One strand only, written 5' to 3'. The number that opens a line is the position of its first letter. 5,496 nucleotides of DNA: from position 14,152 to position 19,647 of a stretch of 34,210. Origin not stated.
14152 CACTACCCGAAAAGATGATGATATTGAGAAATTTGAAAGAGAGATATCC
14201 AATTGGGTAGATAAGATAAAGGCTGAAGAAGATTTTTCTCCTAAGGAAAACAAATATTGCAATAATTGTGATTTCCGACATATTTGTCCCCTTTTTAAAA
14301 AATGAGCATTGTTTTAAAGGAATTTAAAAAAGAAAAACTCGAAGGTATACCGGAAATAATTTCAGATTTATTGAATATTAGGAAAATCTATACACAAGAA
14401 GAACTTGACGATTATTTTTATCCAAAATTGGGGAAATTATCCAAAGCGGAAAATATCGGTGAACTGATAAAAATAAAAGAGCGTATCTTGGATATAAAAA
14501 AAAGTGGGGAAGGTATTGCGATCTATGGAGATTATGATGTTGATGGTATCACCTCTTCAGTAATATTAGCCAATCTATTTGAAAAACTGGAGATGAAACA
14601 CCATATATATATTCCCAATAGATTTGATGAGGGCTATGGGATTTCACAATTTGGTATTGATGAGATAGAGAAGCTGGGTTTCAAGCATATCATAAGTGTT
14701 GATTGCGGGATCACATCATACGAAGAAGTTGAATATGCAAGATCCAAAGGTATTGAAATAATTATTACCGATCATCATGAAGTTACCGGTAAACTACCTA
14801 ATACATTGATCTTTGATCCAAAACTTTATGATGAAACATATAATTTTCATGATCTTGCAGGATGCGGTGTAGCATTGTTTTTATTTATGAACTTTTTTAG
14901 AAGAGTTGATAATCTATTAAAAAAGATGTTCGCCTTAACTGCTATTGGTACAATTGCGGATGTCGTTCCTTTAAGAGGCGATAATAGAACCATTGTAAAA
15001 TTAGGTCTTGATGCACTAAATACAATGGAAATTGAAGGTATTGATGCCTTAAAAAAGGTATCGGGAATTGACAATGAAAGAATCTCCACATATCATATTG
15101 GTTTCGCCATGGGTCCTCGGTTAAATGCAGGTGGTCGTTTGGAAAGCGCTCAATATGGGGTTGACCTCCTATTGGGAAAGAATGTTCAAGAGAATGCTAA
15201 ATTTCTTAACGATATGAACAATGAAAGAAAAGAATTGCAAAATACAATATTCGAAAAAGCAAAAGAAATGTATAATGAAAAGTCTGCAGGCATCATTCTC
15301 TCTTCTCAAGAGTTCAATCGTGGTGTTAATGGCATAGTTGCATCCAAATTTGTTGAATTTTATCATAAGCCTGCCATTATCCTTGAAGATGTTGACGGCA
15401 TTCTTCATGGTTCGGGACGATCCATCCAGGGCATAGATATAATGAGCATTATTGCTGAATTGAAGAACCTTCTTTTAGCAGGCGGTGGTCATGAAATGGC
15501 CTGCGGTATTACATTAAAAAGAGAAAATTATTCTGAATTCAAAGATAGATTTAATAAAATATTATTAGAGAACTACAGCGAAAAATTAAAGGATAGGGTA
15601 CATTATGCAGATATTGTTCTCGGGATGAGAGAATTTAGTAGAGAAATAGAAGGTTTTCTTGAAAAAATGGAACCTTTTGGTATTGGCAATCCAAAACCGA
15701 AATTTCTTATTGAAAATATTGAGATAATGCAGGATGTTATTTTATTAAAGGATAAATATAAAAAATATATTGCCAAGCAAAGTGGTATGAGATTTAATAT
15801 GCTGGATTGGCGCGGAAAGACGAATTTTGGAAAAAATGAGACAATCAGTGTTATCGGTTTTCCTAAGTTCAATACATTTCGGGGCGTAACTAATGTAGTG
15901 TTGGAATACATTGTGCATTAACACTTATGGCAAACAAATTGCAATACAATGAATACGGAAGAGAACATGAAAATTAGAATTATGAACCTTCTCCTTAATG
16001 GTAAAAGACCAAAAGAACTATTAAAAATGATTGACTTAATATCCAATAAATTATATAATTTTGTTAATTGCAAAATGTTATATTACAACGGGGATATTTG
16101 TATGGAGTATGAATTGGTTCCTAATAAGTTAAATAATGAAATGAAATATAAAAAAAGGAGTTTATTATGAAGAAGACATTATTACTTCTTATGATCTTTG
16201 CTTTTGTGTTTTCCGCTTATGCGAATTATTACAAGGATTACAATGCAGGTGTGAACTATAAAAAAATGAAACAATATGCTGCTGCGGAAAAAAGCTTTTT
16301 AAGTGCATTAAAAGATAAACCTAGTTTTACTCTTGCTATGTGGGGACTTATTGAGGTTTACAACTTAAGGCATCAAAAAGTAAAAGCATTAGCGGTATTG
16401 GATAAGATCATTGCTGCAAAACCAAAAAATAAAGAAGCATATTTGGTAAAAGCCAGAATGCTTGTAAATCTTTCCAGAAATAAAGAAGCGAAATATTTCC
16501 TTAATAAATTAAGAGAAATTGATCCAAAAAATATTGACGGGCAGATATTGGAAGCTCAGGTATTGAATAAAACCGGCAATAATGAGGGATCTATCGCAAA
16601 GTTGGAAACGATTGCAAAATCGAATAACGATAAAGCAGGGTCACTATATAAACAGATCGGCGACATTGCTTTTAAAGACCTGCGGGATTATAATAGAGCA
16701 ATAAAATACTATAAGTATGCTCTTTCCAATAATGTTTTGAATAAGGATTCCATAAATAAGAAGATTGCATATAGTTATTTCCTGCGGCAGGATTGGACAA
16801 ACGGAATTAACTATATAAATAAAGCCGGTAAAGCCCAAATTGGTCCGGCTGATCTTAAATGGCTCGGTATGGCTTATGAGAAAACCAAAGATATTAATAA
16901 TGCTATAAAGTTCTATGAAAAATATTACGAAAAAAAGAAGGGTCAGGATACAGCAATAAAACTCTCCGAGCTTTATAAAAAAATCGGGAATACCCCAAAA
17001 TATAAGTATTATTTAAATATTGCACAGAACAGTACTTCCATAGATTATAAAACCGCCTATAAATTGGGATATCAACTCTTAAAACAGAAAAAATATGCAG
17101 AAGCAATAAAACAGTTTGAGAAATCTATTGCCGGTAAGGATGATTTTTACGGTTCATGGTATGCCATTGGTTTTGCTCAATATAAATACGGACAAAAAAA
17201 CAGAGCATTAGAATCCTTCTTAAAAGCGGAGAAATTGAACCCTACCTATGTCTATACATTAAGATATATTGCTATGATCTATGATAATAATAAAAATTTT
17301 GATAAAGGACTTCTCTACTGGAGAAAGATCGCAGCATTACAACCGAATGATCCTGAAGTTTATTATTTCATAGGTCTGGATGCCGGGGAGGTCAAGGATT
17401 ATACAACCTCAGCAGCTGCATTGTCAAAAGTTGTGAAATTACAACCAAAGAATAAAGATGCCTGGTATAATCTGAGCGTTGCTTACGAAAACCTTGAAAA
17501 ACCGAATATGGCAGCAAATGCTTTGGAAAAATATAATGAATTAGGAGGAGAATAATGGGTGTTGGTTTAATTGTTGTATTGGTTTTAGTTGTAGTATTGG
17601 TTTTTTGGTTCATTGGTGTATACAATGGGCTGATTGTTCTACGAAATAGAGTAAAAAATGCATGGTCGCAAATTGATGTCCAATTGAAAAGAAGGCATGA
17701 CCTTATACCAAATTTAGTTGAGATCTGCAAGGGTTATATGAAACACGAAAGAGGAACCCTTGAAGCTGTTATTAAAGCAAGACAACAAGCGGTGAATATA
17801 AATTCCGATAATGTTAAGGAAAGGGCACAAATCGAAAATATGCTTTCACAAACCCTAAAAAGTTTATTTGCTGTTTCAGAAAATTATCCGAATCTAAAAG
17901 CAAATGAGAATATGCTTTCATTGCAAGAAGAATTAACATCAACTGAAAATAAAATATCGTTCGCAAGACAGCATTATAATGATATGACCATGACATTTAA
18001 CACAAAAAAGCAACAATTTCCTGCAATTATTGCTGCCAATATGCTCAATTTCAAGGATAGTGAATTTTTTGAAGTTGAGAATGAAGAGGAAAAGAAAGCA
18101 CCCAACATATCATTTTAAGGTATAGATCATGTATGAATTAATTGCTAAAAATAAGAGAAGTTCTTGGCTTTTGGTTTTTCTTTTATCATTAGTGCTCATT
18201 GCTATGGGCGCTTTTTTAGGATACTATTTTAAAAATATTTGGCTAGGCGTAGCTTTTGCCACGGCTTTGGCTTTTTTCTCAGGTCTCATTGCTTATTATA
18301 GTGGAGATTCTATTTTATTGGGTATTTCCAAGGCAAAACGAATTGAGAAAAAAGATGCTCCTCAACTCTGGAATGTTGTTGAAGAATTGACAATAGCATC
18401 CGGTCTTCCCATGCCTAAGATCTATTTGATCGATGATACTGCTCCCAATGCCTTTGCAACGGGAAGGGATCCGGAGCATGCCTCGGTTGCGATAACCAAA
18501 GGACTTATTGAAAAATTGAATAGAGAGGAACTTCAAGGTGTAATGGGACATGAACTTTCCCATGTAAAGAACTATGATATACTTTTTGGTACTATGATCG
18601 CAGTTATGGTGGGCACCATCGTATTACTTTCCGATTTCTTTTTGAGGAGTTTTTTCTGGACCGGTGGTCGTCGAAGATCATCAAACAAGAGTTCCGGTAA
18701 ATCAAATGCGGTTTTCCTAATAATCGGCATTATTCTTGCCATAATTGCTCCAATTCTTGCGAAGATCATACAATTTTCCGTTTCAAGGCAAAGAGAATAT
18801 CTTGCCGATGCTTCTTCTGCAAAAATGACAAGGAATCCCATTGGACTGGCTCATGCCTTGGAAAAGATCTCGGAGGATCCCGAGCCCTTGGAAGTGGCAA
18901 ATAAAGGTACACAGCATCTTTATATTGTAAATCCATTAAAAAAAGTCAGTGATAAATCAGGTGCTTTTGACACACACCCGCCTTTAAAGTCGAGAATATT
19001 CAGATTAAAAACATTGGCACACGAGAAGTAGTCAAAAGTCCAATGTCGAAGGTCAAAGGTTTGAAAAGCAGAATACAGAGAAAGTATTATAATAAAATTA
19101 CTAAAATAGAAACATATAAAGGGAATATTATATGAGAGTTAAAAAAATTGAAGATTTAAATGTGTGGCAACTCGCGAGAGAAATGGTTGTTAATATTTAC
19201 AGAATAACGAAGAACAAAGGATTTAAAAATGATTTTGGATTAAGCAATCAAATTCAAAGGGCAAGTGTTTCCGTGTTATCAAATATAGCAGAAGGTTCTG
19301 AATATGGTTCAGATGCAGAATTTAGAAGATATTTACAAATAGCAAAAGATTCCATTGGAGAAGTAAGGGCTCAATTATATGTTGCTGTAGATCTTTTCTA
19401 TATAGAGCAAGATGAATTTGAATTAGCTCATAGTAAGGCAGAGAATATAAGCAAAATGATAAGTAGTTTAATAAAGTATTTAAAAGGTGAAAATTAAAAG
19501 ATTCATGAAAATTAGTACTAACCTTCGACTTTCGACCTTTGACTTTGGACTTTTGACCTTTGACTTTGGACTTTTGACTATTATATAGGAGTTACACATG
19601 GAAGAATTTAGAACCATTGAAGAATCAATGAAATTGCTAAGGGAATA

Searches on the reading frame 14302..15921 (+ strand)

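Call 14: search_protein_families(library=pfam, proteins=[window:14302-15921:+], max_evalue=0.001)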
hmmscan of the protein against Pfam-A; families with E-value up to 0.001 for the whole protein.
window:14302-15921:+ (539 aa): 3 families
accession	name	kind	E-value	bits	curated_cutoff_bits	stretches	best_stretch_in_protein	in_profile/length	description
PF01368.27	DHH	-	7.8e-22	78.3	28.1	1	72-217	2-125/125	DHH family, N-terminal domain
PF17768.7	RecJ_OB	-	4e-13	49.8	27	1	437-534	2-103/107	RecJ OB domain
PF02272.25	DHHA1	-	4e-11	43.7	25.9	1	335-421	10-100/102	DHHA1 domain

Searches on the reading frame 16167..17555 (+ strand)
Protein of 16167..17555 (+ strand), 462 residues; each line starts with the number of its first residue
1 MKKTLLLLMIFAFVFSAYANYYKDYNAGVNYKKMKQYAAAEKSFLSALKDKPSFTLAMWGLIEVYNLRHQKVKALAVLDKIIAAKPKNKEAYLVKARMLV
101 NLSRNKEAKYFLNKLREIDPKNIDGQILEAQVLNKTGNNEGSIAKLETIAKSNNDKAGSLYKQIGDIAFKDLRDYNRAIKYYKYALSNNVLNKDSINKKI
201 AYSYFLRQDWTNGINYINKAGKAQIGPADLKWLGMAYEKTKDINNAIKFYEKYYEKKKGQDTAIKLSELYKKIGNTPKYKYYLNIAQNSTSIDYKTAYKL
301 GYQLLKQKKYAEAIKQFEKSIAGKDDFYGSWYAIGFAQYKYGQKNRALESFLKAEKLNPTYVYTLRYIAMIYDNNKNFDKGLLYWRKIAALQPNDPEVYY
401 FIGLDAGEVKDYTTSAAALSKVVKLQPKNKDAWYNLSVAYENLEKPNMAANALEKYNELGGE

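Call 14: search_protein_families(library=pfam, proteins=[window:16167-17555:+], max_evalue=0.001)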
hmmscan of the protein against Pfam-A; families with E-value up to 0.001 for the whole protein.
window:16167-17555:+ (462 aa): 17 families
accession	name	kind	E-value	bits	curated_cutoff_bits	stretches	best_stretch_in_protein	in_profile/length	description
PF07719.23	TPR_2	-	1.3e-27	94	27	1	331-361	4-34/34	Tetratricopeptide repeat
PF14559.12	TPR_19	-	2.2e-22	79.6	25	1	34-97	4-67/68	Tetratricopeptide repeat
PF13432.12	TPR_16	-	3.1e-22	79.1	32.7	1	27-88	3-64/65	Tetratricopeptide repeat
PF00515.34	TPR_1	-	2.3e-19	68.8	27.8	1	330-361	3-34/34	Tetratricopeptide repeat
PF13181.12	TPR_8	-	1.5e-18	65.7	25.7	0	233-254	7-28/34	Tetratricopeptide repeat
PF13428.12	TPR_14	-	1.2e-17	63.1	23.5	0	60-98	6-44/44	Tetratricopeptide repeat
PF12895.13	ANAPC3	-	1.9e-13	50.9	27.2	0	241-353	3-81/82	Anaphase-promoting complex, cyclosome, subunit 3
PF13431.12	TPR_17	-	3.2e-13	49.3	24.4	1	420-449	3-32/34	Tetratricopeptide repeat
PF13174.12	TPR_6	-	3.6e-10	40.3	26.3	0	232-255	5-28/33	Tetratricopeptide repeat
PF23914.1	TPR_CcmH_CycH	-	9.3e-09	35.8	42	1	330-430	52-155/158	Cytochrome c-type biogenesis protein H TPR domain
PF13424.12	TPR_12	-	6.5e-08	33.1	30.1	0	296-356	5-66/77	Tetratricopeptide repeat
PF13371.12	TPR_9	-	1.4e-07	31.8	35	0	410-458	9-57/73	Tetratricopeptide repeat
PF13414.12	TPR_11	-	8.5e-06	25.8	26.8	0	411-442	9-40/42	TPR repeat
PF14561.12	TPR_20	-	0.00013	22.6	25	0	117-159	16-59/90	Tetratricopeptide repeat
PF14863.12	Alkyl_sulf_dimr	-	0.00014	22.7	26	0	74-108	88-122/139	Alkyl sulfatase dimerisation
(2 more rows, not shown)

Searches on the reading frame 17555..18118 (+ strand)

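Call 14: search_protein_families(library=pfam, proteins=[window:17555-18118:+], max_evalue=0.001)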
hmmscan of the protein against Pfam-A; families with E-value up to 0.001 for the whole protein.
window:17555-18118:+ (187 aa): 2 families
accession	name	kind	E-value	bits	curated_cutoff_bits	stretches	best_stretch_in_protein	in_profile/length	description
PF04011.17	LemA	-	1.1e-58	197.7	26.2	1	36-187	1-149/149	LemA family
PF25622.1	Phi29_MCP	-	4.2e-05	23.5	27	1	80-167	149-237/323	Phi29-like phage major capsid protein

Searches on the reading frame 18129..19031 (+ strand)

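Call 14: search_protein_families(library=pfam, proteins=[window:18129-19031:+], max_evalue=0.001)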
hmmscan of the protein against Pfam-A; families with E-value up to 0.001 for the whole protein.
window:18129-19031:+ (300 aa): 2 families
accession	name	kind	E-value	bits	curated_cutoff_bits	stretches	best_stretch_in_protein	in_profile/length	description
PF01435.24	Peptidase_M48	-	2.5e-32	112.6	20.3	1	76-295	3-184/186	Peptidase family M48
PF05569.17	Peptidase_M56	-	0.00015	21.5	31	0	122-160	180-218/296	BlaR1 peptidase M56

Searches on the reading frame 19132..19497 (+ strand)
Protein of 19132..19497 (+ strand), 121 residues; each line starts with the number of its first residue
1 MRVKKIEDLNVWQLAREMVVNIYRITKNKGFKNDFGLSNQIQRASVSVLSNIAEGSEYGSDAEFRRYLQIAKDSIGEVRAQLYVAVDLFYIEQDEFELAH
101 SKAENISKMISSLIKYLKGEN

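Call 14: search_protein_families(library=pfam, proteins=[window:19132-19497:+], max_evalue=0.001)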
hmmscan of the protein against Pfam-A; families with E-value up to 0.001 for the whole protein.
window:19132-19497:+ (121 aa): 1 family
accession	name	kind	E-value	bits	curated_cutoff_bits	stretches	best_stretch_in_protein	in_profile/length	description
PF05635.17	23S_rRNA_IVP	-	3.3e-35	121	33.8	1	7-111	1-105/106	23S rRNA-intervening sequence protein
